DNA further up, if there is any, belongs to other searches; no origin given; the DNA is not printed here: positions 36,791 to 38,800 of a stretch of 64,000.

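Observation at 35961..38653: Two-gene operon: amidohydrolase-2 enzyme coupled to a soluble chemoreceptor combining a HemAT-like globin sensor, an MCP signalling domain and a CZB zinc-binding domain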

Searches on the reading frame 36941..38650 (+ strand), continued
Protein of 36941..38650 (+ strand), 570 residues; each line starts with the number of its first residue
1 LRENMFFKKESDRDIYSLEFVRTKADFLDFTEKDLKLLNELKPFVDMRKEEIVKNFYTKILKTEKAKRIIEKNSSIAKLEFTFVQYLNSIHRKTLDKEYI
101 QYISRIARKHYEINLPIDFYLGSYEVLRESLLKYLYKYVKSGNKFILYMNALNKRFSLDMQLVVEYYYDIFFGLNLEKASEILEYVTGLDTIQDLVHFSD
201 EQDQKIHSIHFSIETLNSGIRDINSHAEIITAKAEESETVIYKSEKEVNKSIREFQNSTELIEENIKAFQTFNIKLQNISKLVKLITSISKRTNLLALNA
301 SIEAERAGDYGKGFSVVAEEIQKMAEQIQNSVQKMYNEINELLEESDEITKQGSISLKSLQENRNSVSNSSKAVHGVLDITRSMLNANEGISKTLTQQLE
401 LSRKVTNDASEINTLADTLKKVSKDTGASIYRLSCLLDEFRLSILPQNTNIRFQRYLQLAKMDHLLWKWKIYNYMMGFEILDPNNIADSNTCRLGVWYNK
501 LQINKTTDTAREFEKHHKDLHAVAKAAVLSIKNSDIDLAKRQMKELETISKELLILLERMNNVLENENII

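Call 6: find_homologous_proteins(query=window:36953-38650:+, max_evalue=0.00001)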
Query window:36953-38650:+ (566 aa): 4332 proteins with E <= 0.00001 among 8000 candidates; the best 120 are listed.
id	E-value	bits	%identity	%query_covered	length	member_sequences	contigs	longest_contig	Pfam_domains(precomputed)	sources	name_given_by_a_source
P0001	0.0e+0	1076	100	90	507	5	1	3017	PF00015.27,PF13682.12,PF11563.15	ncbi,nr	ncbi:MAG: CZB domain-containing protein, partial [Leptospiraceae bacterium]|nr:CZB domain-containing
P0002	1.7e-73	266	31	98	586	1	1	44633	PF00015.27,PF13682.12,PF11563.15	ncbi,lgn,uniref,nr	ncbi:methyl-accepting chemotaxis protein [Microaerobacter geothermalis]|uniref:protoglobin domain-co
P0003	3.8e-69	252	30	94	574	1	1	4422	PF00015.27,PF13682.12,PF11563.15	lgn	-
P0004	1.7e-66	243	29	95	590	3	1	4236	PF00015.27,PF13682.12,PF11563.15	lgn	-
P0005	7.0e-66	241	29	95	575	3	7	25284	PF00015.27,PF13682.12,PF11563.15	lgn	-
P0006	8.6e-66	241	29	94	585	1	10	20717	PF00015.27,PF13682.12,PF11563.15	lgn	-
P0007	1.5e-65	240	29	94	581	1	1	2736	PF00015.27,PF13682.12,PF11563.15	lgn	-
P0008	1.6e-65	240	30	98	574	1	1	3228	PF00015.27,PF13682.12,PF11563.15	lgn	-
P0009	3.0e-65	239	29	95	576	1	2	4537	PF00015.27,PF13682.12,PF11563.15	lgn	-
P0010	8.2e-65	238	28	95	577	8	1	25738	PF00015.27,PF13682.12,PF11563.15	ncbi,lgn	-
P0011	1.1e-64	237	29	96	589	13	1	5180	PF00015.27,PF13682.12,PF11563.15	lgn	-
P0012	1.1e-64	237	28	95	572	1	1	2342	PF00015.27,PF13682.12,PF11563.15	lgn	-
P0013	2.1e-64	236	28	95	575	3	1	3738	PF00015.27,PF13682.12,PF11563.15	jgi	-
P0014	3.0e-64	236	26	99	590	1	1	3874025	PF00015.27,PF13682.12,PF11563.15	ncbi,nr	ncbi:methyl-accepting chemotaxis protein [Bacillus tianshenii]|nr:methyl-accepting chemotaxis protei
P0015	4.8e-64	235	29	95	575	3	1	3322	PF00015.27,PF13682.12,PF11563.15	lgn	-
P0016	7.2e-64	234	30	96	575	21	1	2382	PF00015.27,PF13682.12,PF11563.15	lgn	-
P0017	2.6e-63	233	28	99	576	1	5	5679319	PF00015.27,PF13682.12,PF11563.15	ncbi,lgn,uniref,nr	ncbi:methyl-accepting chemotaxis protein [Brevibacillus agri]|uniref:methyl-accepting chemotaxis pro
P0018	2.9e-63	232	29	96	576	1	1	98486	PF00015.27,PF13682.12,PF11563.15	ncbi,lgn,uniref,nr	ncbi:methyl-accepting chemotaxis protein [Brevibacillus agri]|uniref:methyl-accepting chemotaxis pro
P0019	3.3e-63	232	28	99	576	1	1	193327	PF00015.27,PF13682.12,PF11563.15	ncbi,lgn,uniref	ncbi:methyl-accepting chemotaxis protein [Brevibacillus agri]|uniref:methyl-accepting chemotaxis pro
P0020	3.7e-63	232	28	99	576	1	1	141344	PF00015.27,PF13682.12,PF11563.15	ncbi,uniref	ncbi:methyl-accepting chemotaxis protein [Brevibacillus agri]|uniref:methyl-accepting chemotaxis pro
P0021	6.2e-63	231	28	95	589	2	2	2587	PF00015.27,PF13682.12,PF11563.15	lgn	-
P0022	6.4e-63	231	28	95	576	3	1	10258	PF00015.27,PF13682.12,PF11563.15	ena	-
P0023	6.5e-63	231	28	94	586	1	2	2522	PF00015.27,PF13682.12,PF11563.15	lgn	-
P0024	1.0e-62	231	28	97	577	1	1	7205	PF00015.27,PF13682.12,PF11563.15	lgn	-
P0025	1.1e-62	231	29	96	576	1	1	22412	PF00015.27,PF13682.12,PF11563.15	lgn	-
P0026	1.1e-62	230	28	99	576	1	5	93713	PF00015.27,PF13682.12,PF11563.15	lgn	-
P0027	1.2e-62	230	27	99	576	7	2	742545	PF00015.27,PF13682.12,PF11563.15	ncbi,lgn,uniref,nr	ncbi:methyl-accepting chemotaxis protein [Metabacillus fastidiosus]|uniref:methyl-accepting chemotax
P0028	1.2e-62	230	28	99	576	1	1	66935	PF00015.27,PF13682.12,PF11563.15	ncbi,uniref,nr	ncbi:methyl-accepting chemotaxis protein [Brevibacillus agri]|uniref:methyl-accepting chemotaxis pro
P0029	1.3e-62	230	29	96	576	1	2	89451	PF00015.27,PF13682.12,PF11563.15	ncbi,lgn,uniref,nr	ncbi:methyl-accepting chemotaxis protein [Brevibacillus agri]|uniref:methyl-accepting chemotaxis pro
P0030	1.4e-62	230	29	95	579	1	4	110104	PF00015.27,PF13682.12,PF11563.15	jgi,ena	-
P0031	1.5e-62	230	28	99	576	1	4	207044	PF00015.27,PF13682.12,PF11563.15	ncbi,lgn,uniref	ncbi:methyl-accepting chemotaxis protein [Brevibacillus agri]|uniref:methyl-accepting chemotaxis pro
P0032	2.2e-62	230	28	99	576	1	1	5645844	PF00015.27,PF13682.12,PF11563.15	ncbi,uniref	ncbi:methyl-accepting chemotaxis protein [Brevibacillus agri]|uniref:methyl-accepting chemotaxis pro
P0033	2.5e-62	229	28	99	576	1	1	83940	PF00015.27,PF13682.12,PF11563.15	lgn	-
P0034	2.5e-62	229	28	99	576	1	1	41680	PF00015.27,PF13682.12,PF11563.15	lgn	-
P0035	2.7e-62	229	28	96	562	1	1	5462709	PF00015.27,PF13682.12,PF11563.15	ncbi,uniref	ncbi:methyl-accepting chemotaxis protein [Brevibacillus agri]|uniref:methyl-accepting chemotaxis pro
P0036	2.7e-62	229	28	99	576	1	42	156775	PF00015.27,PF13682.12,PF11563.15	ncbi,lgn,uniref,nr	ncbi:methyl-accepting chemotaxis protein [Brevibacillus agri]|uniref:methyl-accepting chemotaxis pro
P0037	2.7e-62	229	28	99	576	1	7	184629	PF00015.27,PF13682.12,PF11563.15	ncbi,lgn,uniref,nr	ncbi:methyl-accepting chemotaxis protein [Brevibacillus agri]|uniref:methyl-accepting chemotaxis pro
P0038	2.9e-62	229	28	99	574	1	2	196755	PF00015.27,PF13682.12,PF11563.15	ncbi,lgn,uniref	ncbi:methyl-accepting chemotaxis protein [Pseudogracilibacillus sp. SE30717A]|uniref:methyl-acceptin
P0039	3.0e-62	229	28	99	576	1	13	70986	PF00015.27,PF13682.12,PF11563.15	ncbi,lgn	ncbi:methyl-accepting chemotaxis protein [Brevibacillus agri]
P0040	3.3e-62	229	27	95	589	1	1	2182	PF00015.27,PF13682.12,PF11563.15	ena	-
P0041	3.8e-62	229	28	99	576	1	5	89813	PF00015.27,PF13682.12,PF11563.15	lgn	-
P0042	4.0e-62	229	28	99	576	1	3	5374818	PF00015.27,PF13682.12,PF11563.15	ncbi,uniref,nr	ncbi:hypothetical protein BAG01nite_36800 [Brevibacillus agri]|uniref:Chemotaxis protein n=3 Tax=Bre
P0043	4.1e-62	229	26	98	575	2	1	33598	PF00015.27,PF13682.12,PF11563.15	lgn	-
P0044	6.7e-62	228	28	94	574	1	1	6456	PF00015.27,PF13682.12,PF11563.15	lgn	-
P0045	1.4e-61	227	30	98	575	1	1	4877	PF00015.27,PF13682.12,PF11563.15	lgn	-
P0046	1.4e-61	227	27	99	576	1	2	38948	PF00015.27,PF13682.12,PF11563.15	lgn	-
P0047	1.9e-61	226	29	99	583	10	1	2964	PF00015.27,PF13682.12,PF11563.15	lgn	-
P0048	2.0e-61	226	28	96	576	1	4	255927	PF00015.27,PF13682.12,PF11563.15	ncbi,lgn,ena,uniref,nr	ncbi:methyl-accepting chemotaxis protein [Brevibacillus agri]|uniref:methyl-accepting chemotaxis pro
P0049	2.3e-61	226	29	99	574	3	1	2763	PF00015.27,PF13682.12,PF11563.15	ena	-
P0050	2.7e-61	226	28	96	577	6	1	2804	PF00015.27,PF13682.12,PF11563.15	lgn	-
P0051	2.7e-61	226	29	97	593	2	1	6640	PF00015.27,PF13682.12,PF11563.15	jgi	jgi:methyl-accepting chemotaxis protein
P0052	4.1e-61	225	29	93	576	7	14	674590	PF00015.27,PF13682.12,PF11563.15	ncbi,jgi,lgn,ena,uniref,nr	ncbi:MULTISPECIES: methyl-accepting chemotaxis protein [Brevibacillus]|jgi:Methyl-accepting chemotax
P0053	6.6e-61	225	29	94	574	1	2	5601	PF00015.27,PF13682.12,PF11563.15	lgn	-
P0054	7.2e-61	225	28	95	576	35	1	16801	PF00015.27,PF13682.12,PF11563.15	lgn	-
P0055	8.4e-61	224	27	97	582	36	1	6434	PF00015.27,PF13682.12,PF11563.15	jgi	-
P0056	1.5e-60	223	29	98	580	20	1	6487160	PF00015.27,PF13682.12,PF11563.15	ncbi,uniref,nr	ncbi:protoglobin domain-containing protein [Paenibacillus thiaminolyticus]|uniref:protoglobin domain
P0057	1.7e-60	223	28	99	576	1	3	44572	PF00015.27,PF13682.12,PF11563.15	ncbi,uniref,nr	ncbi:methyl-accepting chemotaxis protein [Brevibacillus agri]|uniref:methyl-accepting chemotaxis pro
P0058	2.2e-60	223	28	96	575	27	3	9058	PF00015.27,PF13682.12,PF11563.15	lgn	-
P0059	6.8e-60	221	29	96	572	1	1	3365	PF00015.27,PF13682.12,PF11563.15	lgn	-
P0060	7.6e-60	221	28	95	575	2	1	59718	PF00015.27,PF13682.12,PF11563.15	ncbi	-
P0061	8.4e-60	221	28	96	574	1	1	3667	PF00015.27,PF13682.12,PF11563.15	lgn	-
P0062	9.7e-60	221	26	96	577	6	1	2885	PF00015.27,PF13682.12,PF11563.15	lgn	-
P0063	1.5e-59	220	29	89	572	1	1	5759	PF00015.27,PF13682.12,PF11563.15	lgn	-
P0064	3.7e-59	219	27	93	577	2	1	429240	PF00015.27,PF13682.12,PF11563.15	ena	-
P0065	4.0e-59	219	25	98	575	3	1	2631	PF00015.27,PF13682.12,PF11563.15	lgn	-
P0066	4.1e-59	219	27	96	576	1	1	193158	PF00015.27,PF13682.12,PF11563.15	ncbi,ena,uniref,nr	ncbi:chemotaxis protein [Brevibacillus parabrevis]|uniref:methyl-accepting chemotaxis protein n=1 Ta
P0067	4.2e-59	219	26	96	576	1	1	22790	PF00015.27,PF13682.12,PF11563.15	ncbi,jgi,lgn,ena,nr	ncbi:MAG TPA: protoglobin domain-containing protein [Bacillota bacterium]|nr:protoglobin domain-cont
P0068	6.6e-59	218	27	95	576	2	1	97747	PF00015.27,PF13682.12,PF11563.15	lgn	-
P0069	1.0e-58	217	25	97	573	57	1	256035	PF00015.27,PF13682.12,PF11563.15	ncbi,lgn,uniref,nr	ncbi:CZB domain-containing protein [Brevibacillus sp. HB1.4B]|uniref:protoglobin domain-containing p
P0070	1.8e-58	217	27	96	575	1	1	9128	PF00015.27,PF13682.12,PF11563.15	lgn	-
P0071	5.8e-58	215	29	95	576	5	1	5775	PF00015.27,PF13682.12,PF11563.15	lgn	-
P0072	6.9e-58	215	28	91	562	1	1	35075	PF00015.27,PF13682.12,PF11563.15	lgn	-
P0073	1.1e-57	214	28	95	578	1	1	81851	PF00015.27,PF13682.12,PF11563.15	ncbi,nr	ncbi:CZB domain-containing protein [Anoxybacillus sp. ST4]|nr:CZB domain-containing protein [Anoxyba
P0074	1.1e-57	214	28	95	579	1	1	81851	PF00015.27,PF13682.12,PF11563.15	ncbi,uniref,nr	ncbi:methyl-accepting chemotaxis protein [Anoxybacillus sp. ST4]|uniref:methyl-accepting chemotaxis 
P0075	1.2e-57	214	28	95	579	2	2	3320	PF00015.27,PF13682.12,PF11563.15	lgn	-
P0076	1.2e-57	214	27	94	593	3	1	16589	PF00015.27,PF13682.12,PF11563.15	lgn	-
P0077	1.2e-57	214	28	94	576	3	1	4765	PF00015.27,PF13682.12,PF11563.15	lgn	-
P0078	1.4e-57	214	26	98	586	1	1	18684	PF00015.27,PF13682.12,PF11563.15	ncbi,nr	ncbi:MAG: methyl-accepting chemotaxis protein [Alicyclobacillaceae bacterium]|nr:methyl-accepting ch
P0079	2.3e-57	213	28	95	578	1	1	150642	PF00015.27,PF13682.12,PF11563.15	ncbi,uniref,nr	ncbi:methyl-accepting chemotaxis protein [Anoxybacillus flavithermus]|uniref:Methyl-accepting chemot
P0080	2.3e-57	213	28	95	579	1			PF00015.27,PF13682.12,PF11563.15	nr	nr:methyl-accepting chemotaxis protein [Anoxybacillus flavithermus]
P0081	2.8e-57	213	27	99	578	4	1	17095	PF00015.27,PF13682.12,PF11563.15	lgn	-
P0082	8.8e-57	211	27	99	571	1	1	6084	PF00015.27,PF13682.12,PF11563.15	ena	-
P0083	9.0e-57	211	27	95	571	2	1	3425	PF00015.27,PF13682.12,PF11563.15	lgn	-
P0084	3.6e-56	209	27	98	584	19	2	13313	PF00015.27,PF11563.15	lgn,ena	-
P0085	5.6e-56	208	27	95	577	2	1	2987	PF00015.27,PF13682.12,PF11563.15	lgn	-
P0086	8.7e-56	208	26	95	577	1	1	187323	PF00015.27,PF13682.12,PF11563.15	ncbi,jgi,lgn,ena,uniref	ncbi:MAG TPA: methyl-accepting chemotaxis protein [Cerasibacillus sp.]|uniref:methyl-accepting chemo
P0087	4.5e-55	205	29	77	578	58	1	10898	PF00015.27,PF13682.12,PF11563.15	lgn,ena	-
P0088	4.8e-55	205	28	96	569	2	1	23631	PF00015.27,PF13682.12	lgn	-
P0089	9.3e-55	204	26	97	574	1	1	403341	PF00015.27,PF13682.12,PF23435.3,PF11563.15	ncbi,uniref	ncbi:protoglobin domain-containing protein [Brevibacillus borstelensis]|uniref:protoglobin domain-co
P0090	2.5e-54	203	29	93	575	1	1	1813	PF00015.27,PF13682.12,PF11563.15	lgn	-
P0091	4.9e-54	202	27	98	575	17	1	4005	PF00015.27,PF13682.12,PF11563.15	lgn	-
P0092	7.9e-54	201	28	86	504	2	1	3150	PF00015.27,PF11563.15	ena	-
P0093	9.5e-54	201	30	87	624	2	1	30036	PF00015.27,PF13682.12,PF11563.15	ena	-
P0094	1.3e-53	201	27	92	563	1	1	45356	PF00015.27,PF13682.12,PF11563.15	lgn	-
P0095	4.5e-53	199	29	77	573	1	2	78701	PF00015.27,PF13682.12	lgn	-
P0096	1.5e-52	197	24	95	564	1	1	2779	PF00015.27,PF13682.12,PF11563.15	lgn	-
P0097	5.1e-52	195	29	73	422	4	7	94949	PF00015.27,PF13682.12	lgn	-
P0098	1.6e-51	194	32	66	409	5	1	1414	PF00015.27,PF13682.12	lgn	-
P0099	4.0e-51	192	30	87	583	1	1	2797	PF00015.27,PF11563.15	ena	-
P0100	4.6e-51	192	30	73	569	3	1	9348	PF00015.27,PF13682.12,PF11563.15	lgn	-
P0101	7.2e-51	192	30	87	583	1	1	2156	PF00015.27,PF11563.15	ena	-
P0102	1.0e-50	191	30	87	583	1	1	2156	PF00015.27,PF11563.15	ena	-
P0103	1.2e-50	191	30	85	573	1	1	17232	PF00015.27,PF13682.12,PF11563.15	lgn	-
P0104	1.2e-50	191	26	94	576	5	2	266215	PF00015.27,PF13682.12,PF11563.15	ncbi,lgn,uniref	ncbi:protoglobin domain-containing protein [Paenibacillus sp. GXUN7292]|uniref:protoglobin domain-co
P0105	1.3e-50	191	29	87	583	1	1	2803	PF00015.27,PF11563.15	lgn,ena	-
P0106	3.4e-50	189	29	91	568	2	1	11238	PF00015.27,PF13682.12,PF11563.15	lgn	-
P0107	3.6e-50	189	29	85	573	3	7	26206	PF00015.27,PF13682.12,PF11563.15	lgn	-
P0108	5.3e-50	189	26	86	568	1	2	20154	PF00015.27,PF13682.12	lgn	-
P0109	6.7e-50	188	27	92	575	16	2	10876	PF00015.27,PF13682.12,PF11563.15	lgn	-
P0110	1.7e-49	187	29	85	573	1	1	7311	PF00015.27,PF13682.12,PF11563.15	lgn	-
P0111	2.6e-49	186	30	73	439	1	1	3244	PF00015.27,PF13682.12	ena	-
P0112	3.0e-49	186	28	98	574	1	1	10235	PF00015.27,PF11563.15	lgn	-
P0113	3.4e-49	186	27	91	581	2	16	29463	PF00015.27,PF13682.12,PF11563.15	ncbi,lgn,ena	-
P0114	2.1e-48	183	30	67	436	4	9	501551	PF00015.27,PF13682.12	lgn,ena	-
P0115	2.7e-48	183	28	76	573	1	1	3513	PF00015.27,PF13682.12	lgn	-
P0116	4.3e-48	182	27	80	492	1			PF00015.27,PF11563.15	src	-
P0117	1.3e-47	181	26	86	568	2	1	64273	PF00015.27,PF13682.12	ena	-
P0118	5.0e-47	179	27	85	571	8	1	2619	PF00015.27,PF13682.12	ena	-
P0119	2.2e-46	177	27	92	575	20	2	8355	PF00015.27,PF13682.12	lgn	-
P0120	2.5e-46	177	28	69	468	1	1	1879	PF00015.27,PF13682.12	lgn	-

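Call 14: find_related_loci(query=window:36953-38650:+, collection=genome_contigs, flank=6000)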
Query window:36953-38650:+ (566 aa) in genome_contigs; peptide patterns used: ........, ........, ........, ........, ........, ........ (x = any residue, [..] = any of these).
41 stretches matched a pattern, but none encodes a relative of the query by tblastn (E <= 1e-3).
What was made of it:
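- Tried and rejected: A scan of GTDB genomes with the single receptor protein found no relative (call 14).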

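Call 20: find_encoding_contigs(protein=P0002, flank=6000, max_places=2)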
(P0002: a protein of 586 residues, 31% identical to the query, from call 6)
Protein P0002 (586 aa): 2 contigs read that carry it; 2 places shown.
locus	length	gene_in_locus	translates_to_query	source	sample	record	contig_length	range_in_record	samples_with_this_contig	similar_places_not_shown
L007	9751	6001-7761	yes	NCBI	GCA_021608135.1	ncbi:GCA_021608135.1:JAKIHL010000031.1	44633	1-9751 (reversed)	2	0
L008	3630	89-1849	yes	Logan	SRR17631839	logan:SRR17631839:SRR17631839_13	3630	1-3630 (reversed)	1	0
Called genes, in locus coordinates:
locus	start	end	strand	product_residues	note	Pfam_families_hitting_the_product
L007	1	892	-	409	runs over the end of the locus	PF17820:PDZ_6 (weak)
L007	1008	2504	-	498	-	PF22694:CtpB_N-like, PF00595:PDZ, PF13180:PDZ_2, PF17820:PDZ_6, PF03572:Peptidase_S41, PF01471:PG_binding_1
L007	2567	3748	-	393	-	PF24568:CC_PcsB, PF01551:Peptidase_M23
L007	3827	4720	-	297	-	PF18075:FtsX_ECD, PF02687:FtsX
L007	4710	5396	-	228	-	PF00005:ABC_tran, PF13304:AAA_21 (faint)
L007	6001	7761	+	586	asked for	PF11563:Protoglobin, PF00015:MCPsignal, PF13682:CZB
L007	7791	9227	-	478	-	PF17767:NAPRTase_N, PF04095:NAPRTase, PF17956:NAPRTase_C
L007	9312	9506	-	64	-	PF10835:DUF2573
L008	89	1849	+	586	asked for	PF11563:Protoglobin, PF00015:MCPsignal, PF13682:CZB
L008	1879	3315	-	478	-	PF17767:NAPRTase_N, PF04095:NAPRTase, PF17956:NAPRTase_C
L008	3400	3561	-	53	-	PF10835:DUF2573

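Call 21: find_encoding_contigs(protein=P0052, flank=6000, max_places=2)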
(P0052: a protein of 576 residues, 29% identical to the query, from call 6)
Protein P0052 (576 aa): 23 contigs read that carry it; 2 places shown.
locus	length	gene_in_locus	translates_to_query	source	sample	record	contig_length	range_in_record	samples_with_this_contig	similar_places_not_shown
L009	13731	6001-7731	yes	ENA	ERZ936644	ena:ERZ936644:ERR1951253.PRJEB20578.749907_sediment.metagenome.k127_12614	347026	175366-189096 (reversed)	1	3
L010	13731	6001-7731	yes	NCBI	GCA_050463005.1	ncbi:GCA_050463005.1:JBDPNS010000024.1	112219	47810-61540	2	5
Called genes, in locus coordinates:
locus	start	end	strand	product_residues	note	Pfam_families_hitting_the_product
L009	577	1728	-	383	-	PF14306:PUA_2, PF01747:ATP-sulfurylase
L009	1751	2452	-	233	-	PF01507:PAPS_reduct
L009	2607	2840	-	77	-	-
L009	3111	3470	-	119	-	PF00453:Ribosomal_L20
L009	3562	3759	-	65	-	PF01632:Ribosomal_L35p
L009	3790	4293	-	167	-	PF05198:IF3_N, PF00707:IF3_C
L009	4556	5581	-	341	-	PF04055:Radical_SAM, PF13353:Fer4_12 (weak), PF06463:Mob_synth_C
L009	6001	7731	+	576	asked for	PF11563:Protoglobin, PF00015:MCPsignal, PF13682:CZB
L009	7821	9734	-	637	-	PF02824:TGS, PF07973:tRNA_SAD, PF00587:tRNA-synt_2b, PF03129:HGTP_anticodon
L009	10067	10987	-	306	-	PF08812:YtxC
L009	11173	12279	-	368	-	PF04055:Radical_SAM, PF19288:CofH_C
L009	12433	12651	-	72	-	-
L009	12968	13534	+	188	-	PF09335:VTT_dom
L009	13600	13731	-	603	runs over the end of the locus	PF18158:AidB_N, PF02770:Acyl-CoA_dh_M, PF00441:Acyl-CoA_dh_1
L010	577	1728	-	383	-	PF14306:PUA_2, PF01747:ATP-sulfurylase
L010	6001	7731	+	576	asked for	PF11563:Protoglobin, PF00015:MCPsignal, PF13682:CZB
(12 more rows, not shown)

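Call 31: predict_structure(alignment_id=A1)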
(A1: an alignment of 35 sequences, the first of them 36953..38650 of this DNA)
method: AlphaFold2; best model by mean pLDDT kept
length: 566 residues; sequences in the alignment: 35
mean_pLDDT: 81.7   pTM: 0.53
mean pLDDT of the five models: 81.7, 78.1, 74.1, 62.8, 56.8
residues with pLDDT >= 90: 60; 70-90: 459; 50-70: 32; < 50: 15
segments of 3 or more residues with pLDDT < 50: 1-11, 564-566
pLDDT, mean of each block of 10 residues (from residue 1): 33 72 90 90 90 87 85 85 84 84 82 83 87 86 92 90 82 81 68 79 83 84 83 86 86 85 84 79 77 75 70 74 78 82 84 87 85 85 83 86 85 83 84 82 59 82 87 85 83 71 81 92 92 89 91 83 48
secondary structure, 60 per line:
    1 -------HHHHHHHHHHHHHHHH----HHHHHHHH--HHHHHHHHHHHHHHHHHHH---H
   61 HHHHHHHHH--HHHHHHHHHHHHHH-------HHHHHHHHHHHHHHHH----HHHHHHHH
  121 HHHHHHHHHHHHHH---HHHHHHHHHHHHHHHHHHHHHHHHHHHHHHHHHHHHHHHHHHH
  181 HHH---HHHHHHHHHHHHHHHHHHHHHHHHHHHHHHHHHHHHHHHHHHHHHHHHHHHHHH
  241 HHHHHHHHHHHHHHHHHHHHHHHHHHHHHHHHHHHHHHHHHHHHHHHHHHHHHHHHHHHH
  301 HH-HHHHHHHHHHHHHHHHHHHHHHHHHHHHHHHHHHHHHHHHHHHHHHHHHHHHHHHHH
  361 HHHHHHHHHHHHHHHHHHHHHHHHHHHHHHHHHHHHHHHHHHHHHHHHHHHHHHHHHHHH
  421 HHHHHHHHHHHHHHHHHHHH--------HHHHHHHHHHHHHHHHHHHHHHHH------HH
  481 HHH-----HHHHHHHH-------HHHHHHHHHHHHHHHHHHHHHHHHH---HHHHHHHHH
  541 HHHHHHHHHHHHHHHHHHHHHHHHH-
elements in order: H8-23 H28-35 H38-56 H60-69 H72-85 H93-108 H113-134 H138-183 H187-302 H304-440 H449-472 H479-483 H489-496 H504-528 H532-565
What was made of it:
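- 37511..38272 (+): MCP signalling hairpin: helices aa 187-302 and 304-440, with the tip near Asp305 at 37865-37867. The Pfam MCPsignal match spans 37703-38182. AF2 secondary structure (call 31).
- On Methyl-accepting chemotaxis proteins: The AF2 model has helices 187-302 and 304-440 (call 31).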
